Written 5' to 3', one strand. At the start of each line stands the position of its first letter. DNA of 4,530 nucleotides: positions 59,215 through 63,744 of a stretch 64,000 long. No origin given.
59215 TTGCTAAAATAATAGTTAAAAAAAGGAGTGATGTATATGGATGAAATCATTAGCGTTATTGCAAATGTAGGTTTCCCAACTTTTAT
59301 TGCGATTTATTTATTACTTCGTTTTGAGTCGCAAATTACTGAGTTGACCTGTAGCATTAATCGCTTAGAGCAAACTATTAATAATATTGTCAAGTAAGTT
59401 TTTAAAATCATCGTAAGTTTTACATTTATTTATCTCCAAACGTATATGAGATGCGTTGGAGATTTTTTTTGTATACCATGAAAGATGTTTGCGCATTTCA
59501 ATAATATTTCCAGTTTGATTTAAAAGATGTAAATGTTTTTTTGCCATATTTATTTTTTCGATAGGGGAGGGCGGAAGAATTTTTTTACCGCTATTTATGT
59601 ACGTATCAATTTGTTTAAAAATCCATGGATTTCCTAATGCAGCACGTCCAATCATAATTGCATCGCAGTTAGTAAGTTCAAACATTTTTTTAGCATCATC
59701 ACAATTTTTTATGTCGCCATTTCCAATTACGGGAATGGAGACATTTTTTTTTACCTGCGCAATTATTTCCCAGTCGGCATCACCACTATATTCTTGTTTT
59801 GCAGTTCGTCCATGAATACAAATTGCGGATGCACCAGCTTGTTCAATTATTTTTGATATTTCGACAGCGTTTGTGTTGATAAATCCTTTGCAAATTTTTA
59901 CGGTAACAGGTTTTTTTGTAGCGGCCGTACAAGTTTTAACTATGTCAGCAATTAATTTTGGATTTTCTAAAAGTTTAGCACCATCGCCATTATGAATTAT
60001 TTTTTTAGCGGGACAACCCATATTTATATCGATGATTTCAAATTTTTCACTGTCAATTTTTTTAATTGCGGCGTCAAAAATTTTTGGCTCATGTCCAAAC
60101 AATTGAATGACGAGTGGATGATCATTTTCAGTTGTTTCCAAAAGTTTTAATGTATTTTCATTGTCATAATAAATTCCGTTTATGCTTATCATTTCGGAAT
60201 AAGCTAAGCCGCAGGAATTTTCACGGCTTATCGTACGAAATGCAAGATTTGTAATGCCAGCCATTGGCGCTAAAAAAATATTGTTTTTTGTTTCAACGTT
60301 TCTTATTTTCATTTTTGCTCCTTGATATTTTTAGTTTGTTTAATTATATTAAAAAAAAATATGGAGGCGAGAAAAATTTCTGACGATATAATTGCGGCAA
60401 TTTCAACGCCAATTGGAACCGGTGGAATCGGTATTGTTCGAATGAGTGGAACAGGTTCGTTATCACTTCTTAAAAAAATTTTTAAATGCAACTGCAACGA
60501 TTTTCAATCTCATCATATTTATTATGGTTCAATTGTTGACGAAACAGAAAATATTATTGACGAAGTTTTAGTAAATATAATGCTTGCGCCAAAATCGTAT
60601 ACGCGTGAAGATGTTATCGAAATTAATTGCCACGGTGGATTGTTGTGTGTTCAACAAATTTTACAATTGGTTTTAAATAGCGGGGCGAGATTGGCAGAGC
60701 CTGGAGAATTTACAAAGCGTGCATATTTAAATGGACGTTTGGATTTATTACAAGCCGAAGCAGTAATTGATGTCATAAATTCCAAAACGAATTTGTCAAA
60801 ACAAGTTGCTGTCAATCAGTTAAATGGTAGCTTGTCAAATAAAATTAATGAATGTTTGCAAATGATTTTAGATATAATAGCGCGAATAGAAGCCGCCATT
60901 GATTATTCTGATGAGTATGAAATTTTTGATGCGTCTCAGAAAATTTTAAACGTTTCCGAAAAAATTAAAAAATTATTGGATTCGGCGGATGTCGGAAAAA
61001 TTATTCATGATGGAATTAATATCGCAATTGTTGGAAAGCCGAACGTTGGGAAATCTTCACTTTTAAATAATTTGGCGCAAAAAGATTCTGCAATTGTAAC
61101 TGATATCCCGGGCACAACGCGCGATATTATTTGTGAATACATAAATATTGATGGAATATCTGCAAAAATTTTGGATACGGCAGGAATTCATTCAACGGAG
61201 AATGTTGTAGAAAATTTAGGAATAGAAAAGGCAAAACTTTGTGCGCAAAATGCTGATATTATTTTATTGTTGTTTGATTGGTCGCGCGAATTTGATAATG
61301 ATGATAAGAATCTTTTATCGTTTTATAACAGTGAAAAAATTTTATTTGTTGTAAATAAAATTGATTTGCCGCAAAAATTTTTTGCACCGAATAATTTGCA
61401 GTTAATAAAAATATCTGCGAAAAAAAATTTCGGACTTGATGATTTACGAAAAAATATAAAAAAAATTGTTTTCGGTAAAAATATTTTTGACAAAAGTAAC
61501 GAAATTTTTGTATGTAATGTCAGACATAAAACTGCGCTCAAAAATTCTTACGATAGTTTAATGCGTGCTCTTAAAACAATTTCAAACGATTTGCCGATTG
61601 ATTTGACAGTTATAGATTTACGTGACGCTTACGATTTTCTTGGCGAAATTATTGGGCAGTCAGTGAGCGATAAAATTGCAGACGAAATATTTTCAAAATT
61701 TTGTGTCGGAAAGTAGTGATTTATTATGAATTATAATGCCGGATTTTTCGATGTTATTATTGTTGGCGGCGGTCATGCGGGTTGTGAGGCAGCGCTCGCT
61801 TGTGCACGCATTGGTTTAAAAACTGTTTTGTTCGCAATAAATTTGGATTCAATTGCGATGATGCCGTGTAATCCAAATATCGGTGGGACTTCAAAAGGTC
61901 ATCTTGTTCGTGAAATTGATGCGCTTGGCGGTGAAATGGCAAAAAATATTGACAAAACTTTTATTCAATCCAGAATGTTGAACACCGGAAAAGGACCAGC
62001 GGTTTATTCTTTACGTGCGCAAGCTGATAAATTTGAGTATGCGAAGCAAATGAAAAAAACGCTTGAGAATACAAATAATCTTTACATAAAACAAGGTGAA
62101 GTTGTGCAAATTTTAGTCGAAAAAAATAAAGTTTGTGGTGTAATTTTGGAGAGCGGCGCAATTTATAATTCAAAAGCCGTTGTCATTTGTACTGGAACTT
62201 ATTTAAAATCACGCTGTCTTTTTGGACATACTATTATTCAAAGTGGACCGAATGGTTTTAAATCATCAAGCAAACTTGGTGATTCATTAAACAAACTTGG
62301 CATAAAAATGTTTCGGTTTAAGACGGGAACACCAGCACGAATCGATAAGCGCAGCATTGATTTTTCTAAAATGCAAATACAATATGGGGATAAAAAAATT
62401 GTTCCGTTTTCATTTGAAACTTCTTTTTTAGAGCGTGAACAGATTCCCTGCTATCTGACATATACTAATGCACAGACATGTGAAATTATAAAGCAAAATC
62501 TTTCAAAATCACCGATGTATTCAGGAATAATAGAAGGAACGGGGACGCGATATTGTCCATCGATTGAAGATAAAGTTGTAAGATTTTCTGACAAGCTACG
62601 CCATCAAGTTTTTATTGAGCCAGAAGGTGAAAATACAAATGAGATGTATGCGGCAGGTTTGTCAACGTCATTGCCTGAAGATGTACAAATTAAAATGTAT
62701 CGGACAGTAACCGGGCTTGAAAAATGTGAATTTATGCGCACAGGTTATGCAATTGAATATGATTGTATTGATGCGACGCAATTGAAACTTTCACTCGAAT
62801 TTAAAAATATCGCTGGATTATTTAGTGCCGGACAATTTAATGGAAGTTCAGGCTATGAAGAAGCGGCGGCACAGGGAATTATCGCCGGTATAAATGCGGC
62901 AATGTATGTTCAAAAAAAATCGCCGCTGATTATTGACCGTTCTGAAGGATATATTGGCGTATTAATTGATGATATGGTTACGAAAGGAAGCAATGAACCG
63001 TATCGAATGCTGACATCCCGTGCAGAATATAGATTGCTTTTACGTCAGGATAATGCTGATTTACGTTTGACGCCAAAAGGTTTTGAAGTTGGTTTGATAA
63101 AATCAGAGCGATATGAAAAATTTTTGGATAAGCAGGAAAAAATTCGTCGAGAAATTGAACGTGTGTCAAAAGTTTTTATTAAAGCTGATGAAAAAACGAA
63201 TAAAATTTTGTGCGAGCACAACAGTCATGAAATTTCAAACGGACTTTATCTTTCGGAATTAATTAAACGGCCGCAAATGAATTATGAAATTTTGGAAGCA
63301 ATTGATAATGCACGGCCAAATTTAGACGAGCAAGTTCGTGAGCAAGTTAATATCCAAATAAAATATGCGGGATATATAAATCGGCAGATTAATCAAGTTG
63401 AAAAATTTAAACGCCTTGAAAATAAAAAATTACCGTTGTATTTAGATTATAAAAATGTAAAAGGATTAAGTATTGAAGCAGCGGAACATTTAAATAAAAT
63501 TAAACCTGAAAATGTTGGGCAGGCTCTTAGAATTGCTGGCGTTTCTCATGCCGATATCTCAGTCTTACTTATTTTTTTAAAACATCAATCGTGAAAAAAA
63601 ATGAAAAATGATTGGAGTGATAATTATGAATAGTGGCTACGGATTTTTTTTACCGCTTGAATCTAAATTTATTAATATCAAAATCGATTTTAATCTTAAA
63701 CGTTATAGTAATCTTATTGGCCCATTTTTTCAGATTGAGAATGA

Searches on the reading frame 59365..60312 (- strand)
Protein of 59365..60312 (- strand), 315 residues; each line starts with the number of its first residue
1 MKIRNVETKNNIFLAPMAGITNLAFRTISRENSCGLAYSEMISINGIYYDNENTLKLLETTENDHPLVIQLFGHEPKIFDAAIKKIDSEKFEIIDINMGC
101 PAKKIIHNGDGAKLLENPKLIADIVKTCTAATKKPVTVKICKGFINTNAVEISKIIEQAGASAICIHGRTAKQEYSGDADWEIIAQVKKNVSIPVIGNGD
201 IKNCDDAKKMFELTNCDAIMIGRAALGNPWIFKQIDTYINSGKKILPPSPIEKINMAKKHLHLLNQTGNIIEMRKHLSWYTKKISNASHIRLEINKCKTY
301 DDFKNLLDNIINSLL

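Call 71: search_protein_families(library=pfam, proteins=[window:59365-60312:-], max_evalue=0.001)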
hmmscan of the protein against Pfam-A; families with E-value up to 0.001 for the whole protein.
window:59365-60312:- (315 aa): 3 families
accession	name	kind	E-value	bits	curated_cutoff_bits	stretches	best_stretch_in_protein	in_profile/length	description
PF01207.24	Dus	-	1.4e-83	281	20.4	1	14-311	2-307/311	Dihydrouridine synthase (Dus)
PF01180.27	DHO_dh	-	2e-08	34.2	27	1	51-165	80-190/291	Dihydroorotate dehydrogenase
PF00977.27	His_biosynth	-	1.7e-05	24.8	23.6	1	145-237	27-117/228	Histidine biosynthesis protein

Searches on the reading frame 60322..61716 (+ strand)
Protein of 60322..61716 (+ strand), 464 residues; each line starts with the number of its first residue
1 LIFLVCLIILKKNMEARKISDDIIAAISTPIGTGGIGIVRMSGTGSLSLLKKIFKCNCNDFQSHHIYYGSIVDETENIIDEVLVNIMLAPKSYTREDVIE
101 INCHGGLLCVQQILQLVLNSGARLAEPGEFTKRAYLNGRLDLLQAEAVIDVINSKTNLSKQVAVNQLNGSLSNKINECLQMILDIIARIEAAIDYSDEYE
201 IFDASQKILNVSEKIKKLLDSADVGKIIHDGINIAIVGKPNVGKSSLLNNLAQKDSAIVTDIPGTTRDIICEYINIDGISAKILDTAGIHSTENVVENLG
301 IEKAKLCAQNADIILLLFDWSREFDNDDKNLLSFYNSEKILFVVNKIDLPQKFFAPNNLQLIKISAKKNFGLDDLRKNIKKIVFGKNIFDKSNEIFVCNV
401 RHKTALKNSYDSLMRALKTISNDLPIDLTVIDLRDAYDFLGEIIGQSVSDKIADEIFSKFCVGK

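Call 71: search_protein_families(library=pfam, proteins=[window:60322-61716:+], max_evalue=0.001)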
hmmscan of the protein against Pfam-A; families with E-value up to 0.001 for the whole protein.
window:60322-61716:+ (464 aa): 10 families
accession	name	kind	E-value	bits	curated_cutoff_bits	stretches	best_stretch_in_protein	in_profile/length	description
PF12631.12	MnmE_helical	-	5e-55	187.3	40.1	1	142-461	1-211/211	MnmE helical domain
PF10396.14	TrmE_N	-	2.4e-42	144.3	29.8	1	24-139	2-117/117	GTP-binding protein TrmE N-terminus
PF01926.29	MMR_HSR1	-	7.7e-27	94.1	21.9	1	233-346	1-113/113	50S ribosome-binding GTPase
PF02421.24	FeoB_N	-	2.6e-11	43.7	27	1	233-320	2-88/156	Ferrous iron transport protein B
PF00350.29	Dynamin_N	-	4.4e-07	30.5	27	0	234-270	1-37/168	Dynamin family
PF08477.19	Roc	-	0.00019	22.1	27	1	234-348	2-119/119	Ras of Complex, Roc, domain of DAPkinase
PF00071.28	Ras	-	0.00036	20.6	21.6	0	234-351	2-118/162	Ras family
PF04548.22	AIG1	-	0.00038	20.3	27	0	233-332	2-104/212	AIG1 family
PF00009.33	GTP_EFTU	-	0.0006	19.9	26.5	0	233-370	5-150/188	Elongation factor Tu GTP binding domain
PF03193.22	RsgA_GTPase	-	0.00061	20.1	30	0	222-264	98-139/174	RsgA GTPase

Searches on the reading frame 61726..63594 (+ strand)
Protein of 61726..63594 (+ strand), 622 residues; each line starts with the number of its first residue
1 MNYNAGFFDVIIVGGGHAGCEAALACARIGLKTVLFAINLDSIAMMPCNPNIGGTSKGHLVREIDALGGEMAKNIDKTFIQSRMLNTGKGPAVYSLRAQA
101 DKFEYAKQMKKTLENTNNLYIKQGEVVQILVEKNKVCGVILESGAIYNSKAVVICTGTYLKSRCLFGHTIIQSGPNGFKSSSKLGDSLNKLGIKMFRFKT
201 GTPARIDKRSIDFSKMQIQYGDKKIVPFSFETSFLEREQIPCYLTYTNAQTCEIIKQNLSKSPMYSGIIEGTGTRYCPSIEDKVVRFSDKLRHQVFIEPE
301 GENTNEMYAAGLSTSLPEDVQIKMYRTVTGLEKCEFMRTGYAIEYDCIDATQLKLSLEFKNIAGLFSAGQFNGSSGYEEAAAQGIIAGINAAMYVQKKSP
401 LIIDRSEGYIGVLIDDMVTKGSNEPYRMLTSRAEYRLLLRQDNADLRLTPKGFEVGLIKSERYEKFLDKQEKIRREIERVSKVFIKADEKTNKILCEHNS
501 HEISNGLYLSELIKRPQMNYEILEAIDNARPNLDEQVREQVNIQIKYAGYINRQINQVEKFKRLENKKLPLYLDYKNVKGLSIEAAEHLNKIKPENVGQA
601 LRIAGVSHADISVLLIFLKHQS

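Call 71: search_protein_families(library=pfam, proteins=[window:61726-63594:+], max_evalue=0.001)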
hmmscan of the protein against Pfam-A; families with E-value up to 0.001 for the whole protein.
window:61726-63594:+ (622 aa): 8 families
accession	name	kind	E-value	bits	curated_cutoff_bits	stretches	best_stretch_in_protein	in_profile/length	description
PF01134.28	GIDA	-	2.5e-165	550.7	22.1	1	9-398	1-390/391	Glucose inhibited division protein A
PF21680.2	GIDA_C_1st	-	4.7e-25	88.6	24.7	1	461-554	2-95/96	tRNA modifying enzyme MnmG/GidA C-terminal helical domain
PF13932.14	SAM_GIDA_C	-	9.7e-23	80.2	27.1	1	559-615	1-57/57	tRNA modifying enzyme MnmG/GidA C-terminal helical bundle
PF12831.13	FAD_oxidored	-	4e-07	30.1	27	1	9-156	1-144/416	FAD dependent oxidoreductase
PF07992.20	Pyr_redox_2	-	3.2e-06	27.2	26.1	1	8-158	1-109/291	Pyridine nucleotide-disulphide oxidoreductase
PF01266.30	DAO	-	4.7e-05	23.5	27.9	0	9-36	1-28/353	FAD dependent oxidoreductase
PF00890.30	FAD_binding_2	-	0.00019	21.2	20.4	1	9-36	1-28/414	FAD binding domain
PF13738.12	Pyr_redox_3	-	0.00063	19.5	30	0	87-161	65-137/305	Pyridine nucleotide-disulphide oxidoreductase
